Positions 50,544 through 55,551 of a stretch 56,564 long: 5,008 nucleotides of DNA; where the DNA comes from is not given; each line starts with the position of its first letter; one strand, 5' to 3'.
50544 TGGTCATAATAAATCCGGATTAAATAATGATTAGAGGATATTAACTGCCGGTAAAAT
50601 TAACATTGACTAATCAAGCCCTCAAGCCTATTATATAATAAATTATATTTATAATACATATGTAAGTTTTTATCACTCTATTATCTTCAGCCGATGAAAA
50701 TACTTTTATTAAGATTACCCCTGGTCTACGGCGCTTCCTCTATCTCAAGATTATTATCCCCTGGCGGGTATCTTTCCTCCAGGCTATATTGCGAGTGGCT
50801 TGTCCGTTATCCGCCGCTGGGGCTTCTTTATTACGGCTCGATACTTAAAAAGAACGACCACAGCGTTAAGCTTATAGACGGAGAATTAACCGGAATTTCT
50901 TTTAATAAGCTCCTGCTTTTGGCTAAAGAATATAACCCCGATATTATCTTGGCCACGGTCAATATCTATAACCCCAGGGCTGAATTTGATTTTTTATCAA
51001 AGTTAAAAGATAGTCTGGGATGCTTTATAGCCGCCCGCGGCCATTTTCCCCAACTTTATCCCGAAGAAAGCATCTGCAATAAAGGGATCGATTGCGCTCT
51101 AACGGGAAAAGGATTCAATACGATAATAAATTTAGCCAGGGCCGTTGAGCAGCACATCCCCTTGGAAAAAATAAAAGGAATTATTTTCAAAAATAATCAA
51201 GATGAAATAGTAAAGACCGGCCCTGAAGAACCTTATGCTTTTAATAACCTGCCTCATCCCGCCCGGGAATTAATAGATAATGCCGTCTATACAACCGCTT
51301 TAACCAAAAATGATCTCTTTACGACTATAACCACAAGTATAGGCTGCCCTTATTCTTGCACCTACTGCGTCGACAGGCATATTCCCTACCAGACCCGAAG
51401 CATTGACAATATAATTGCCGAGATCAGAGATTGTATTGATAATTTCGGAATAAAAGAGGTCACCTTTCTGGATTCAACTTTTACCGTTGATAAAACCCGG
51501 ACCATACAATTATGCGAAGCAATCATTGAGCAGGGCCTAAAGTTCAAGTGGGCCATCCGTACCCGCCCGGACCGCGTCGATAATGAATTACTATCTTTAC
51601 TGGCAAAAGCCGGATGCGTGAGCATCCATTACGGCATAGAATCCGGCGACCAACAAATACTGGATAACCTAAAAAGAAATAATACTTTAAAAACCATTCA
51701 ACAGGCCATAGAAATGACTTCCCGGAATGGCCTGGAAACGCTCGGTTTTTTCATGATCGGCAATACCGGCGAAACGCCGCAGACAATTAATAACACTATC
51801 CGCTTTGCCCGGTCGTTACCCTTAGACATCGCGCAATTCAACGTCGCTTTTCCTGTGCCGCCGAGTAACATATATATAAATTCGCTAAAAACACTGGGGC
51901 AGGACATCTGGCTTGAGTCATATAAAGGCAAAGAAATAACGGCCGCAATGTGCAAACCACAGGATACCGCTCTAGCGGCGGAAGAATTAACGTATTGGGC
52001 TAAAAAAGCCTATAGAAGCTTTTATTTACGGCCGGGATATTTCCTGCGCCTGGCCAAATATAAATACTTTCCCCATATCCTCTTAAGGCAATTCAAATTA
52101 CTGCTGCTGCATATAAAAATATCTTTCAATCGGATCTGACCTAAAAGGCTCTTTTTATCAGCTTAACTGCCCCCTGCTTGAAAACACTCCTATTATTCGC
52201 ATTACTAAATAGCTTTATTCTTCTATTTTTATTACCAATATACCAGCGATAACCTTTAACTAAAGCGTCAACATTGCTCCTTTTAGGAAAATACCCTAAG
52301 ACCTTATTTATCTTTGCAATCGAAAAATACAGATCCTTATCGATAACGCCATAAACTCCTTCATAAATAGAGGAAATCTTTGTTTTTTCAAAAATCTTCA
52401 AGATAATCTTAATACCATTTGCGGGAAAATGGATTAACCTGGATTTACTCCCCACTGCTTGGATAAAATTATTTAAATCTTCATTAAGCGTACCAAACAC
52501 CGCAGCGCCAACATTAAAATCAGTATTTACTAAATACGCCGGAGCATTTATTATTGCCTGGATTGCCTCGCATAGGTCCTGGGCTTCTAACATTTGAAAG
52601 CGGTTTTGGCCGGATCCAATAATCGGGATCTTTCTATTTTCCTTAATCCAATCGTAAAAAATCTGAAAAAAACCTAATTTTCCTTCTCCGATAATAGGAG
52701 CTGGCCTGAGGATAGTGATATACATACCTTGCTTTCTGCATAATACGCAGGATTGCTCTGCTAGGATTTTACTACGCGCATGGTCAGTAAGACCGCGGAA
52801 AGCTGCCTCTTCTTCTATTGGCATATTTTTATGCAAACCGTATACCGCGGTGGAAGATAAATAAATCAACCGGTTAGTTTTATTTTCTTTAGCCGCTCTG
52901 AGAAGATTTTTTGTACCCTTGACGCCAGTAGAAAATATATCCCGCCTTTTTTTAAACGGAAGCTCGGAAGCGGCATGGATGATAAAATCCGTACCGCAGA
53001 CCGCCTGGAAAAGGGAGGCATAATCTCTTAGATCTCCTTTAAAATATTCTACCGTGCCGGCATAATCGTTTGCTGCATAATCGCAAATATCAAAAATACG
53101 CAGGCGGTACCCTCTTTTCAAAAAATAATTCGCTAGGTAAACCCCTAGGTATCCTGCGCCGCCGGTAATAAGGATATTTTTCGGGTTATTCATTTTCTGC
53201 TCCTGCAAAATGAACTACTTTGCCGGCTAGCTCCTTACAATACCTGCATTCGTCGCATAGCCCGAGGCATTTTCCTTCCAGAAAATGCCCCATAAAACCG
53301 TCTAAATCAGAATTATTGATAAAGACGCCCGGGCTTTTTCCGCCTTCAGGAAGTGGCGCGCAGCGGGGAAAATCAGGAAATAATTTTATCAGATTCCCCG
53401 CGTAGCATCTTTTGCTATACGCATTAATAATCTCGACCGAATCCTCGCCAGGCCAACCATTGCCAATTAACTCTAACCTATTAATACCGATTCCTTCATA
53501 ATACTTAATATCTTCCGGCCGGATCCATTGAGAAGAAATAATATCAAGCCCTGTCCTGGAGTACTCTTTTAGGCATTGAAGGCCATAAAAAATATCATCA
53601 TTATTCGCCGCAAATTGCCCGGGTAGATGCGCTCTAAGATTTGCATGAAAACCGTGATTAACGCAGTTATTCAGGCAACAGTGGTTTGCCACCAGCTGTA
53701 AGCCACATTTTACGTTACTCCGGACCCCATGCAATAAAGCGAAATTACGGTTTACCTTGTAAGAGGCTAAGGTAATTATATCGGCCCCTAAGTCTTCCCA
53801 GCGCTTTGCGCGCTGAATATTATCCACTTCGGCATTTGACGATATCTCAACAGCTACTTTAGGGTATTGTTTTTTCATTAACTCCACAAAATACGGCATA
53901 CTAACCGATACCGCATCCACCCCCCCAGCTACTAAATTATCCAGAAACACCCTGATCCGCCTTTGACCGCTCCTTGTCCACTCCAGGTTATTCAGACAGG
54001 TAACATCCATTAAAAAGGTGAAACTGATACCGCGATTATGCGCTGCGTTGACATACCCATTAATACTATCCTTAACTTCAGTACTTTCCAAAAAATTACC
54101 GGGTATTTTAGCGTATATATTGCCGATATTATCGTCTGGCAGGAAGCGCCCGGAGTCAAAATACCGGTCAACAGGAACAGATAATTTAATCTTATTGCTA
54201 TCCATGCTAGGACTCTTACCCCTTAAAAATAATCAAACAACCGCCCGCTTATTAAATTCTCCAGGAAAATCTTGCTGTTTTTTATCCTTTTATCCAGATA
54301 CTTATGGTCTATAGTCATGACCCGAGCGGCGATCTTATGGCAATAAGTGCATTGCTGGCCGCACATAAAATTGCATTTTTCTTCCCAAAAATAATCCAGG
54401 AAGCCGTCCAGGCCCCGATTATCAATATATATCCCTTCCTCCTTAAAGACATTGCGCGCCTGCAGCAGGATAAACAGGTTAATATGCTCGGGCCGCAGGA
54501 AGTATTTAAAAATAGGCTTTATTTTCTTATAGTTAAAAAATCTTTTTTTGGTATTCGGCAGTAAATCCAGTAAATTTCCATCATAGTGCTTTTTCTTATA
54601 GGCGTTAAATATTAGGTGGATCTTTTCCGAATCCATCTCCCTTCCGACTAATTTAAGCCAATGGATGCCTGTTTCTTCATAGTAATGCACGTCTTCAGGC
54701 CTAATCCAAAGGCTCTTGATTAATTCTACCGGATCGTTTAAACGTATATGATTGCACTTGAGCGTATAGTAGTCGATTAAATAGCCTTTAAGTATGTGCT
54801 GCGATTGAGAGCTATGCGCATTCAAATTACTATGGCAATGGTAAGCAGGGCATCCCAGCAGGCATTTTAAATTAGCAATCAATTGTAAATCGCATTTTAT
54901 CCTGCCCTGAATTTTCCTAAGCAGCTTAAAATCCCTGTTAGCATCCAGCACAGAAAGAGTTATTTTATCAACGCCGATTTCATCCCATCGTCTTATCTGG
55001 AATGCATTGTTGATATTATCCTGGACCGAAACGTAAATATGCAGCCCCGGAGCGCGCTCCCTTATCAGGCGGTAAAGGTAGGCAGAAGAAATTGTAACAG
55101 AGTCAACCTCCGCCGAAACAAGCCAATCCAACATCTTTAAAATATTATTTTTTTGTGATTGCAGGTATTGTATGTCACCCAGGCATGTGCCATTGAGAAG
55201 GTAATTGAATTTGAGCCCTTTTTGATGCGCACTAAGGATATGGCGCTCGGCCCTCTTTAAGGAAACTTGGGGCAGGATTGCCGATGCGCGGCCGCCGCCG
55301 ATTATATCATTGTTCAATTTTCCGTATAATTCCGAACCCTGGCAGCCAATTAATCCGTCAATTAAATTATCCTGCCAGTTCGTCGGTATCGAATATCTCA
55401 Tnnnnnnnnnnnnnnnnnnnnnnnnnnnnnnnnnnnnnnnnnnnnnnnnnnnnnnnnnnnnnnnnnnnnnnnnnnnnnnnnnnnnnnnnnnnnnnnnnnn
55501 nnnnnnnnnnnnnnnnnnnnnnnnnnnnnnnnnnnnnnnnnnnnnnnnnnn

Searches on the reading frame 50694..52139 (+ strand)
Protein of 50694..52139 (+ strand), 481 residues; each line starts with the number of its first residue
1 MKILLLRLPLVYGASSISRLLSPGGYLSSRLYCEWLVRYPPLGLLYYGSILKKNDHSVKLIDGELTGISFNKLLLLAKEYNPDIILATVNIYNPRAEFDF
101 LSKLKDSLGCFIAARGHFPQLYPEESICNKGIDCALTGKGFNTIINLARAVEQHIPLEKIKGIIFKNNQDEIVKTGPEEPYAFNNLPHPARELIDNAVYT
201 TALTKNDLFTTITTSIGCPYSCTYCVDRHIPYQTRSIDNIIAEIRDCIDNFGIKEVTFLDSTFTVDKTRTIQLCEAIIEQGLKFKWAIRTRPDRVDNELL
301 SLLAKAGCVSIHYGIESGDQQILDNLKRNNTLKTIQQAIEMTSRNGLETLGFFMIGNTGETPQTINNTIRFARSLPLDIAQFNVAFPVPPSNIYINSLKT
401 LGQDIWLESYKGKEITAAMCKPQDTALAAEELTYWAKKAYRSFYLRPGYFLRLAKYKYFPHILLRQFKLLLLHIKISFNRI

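Call 24: search_protein_families(library=pfam, proteins=[window:50694-52139:+], max_evalue=0.0001)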
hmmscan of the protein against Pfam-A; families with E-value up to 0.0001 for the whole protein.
window:50694-52139:+ (481 aa): 1 family
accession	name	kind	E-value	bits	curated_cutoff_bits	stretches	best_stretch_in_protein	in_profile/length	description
PF04055.27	Radical_SAM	-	6.5e-23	82.2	29.5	1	214-372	3-166/166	Radical SAM superfamily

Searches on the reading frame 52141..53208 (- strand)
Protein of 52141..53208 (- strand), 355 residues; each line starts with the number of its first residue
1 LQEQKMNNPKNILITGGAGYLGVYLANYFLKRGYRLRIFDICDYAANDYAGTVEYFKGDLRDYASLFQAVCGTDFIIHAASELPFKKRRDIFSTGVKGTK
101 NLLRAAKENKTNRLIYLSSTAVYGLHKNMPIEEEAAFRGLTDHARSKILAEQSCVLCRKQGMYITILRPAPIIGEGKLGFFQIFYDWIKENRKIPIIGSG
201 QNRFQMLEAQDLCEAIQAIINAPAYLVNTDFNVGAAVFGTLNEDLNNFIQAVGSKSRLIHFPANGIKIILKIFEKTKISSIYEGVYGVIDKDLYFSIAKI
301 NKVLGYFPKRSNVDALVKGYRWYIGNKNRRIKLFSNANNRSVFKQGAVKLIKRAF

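Call 24: search_protein_families(library=pfam, proteins=[window:52141-53208:-], max_evalue=0.0001)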
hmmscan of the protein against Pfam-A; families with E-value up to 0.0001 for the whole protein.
window:52141-53208:- (355 aa): 8 families
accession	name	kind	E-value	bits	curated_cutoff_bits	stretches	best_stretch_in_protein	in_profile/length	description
PF01370.27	Epimerase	-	3.2e-34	118.8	20.9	1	12-234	1-240/240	NAD dependent epimerase/dehydratase family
PF01073.25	3Beta_HSD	-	1.2e-21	77.4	22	1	13-209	1-218/280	3-beta hydroxysteroid dehydrogenase/isomerase family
PF16363.11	GDP_Man_Dehyd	-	2.2e-19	70.5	27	1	13-229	1-249/332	GDP-mannose 4,6 dehydratase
PF07993.18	NAD_binding_4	-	6.2e-12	45.7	20.1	1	73-184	89-219/258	Male sterility protein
PF13460.12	NAD_binding_10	-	8e-10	39.3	27.2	1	16-172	1-146/184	NAD(P)H-binding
PF05368.20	NmrA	-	8.9e-09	35.8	27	1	10-119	3-107/298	NmrA-like family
PF04321.23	RmlD_sub_bind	-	1.5e-08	34.6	27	1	11-197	2-176/287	RmlD substrate binding domain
PF02719.21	Polysacc_synt_2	-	2.3e-06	27.5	20.2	1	12-119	1-128/293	Polysaccharide biosynthesis protein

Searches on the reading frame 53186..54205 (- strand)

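Call 24: search_protein_families(library=pfam, proteins=[window:53186-54205:-], max_evalue=0.0001)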
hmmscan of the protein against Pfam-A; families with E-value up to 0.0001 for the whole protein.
window:53186-54205:- (339 aa): 1 family
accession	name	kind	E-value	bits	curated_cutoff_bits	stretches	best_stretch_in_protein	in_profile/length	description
PF01136.24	Peptidase_U32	-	5.8e-07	29.5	22.4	1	84-147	4-67/233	Peptidase family U32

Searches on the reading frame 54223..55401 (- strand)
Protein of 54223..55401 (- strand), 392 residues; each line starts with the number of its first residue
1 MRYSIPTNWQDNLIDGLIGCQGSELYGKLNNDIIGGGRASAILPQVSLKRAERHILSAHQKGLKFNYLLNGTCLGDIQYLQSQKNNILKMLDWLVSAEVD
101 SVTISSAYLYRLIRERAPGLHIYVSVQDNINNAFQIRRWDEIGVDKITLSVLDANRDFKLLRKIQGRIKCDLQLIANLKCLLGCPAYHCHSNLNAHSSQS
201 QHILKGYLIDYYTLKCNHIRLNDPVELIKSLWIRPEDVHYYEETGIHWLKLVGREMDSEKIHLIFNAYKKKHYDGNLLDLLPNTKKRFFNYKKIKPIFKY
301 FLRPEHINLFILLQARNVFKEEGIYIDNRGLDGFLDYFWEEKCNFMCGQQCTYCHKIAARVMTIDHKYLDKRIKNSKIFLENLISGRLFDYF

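Call 24: search_protein_families(library=pfam, proteins=[window:54223-55401:-], max_evalue=0.0001)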
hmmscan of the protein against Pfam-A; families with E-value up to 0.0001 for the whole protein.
window:54223-55401:- (392 aa): 1 family
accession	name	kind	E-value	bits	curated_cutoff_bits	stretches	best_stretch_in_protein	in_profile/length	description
PF01136.24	Peptidase_U32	-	1.1e-10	41.6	22.4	1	87-150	4-67/233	Peptidase family U32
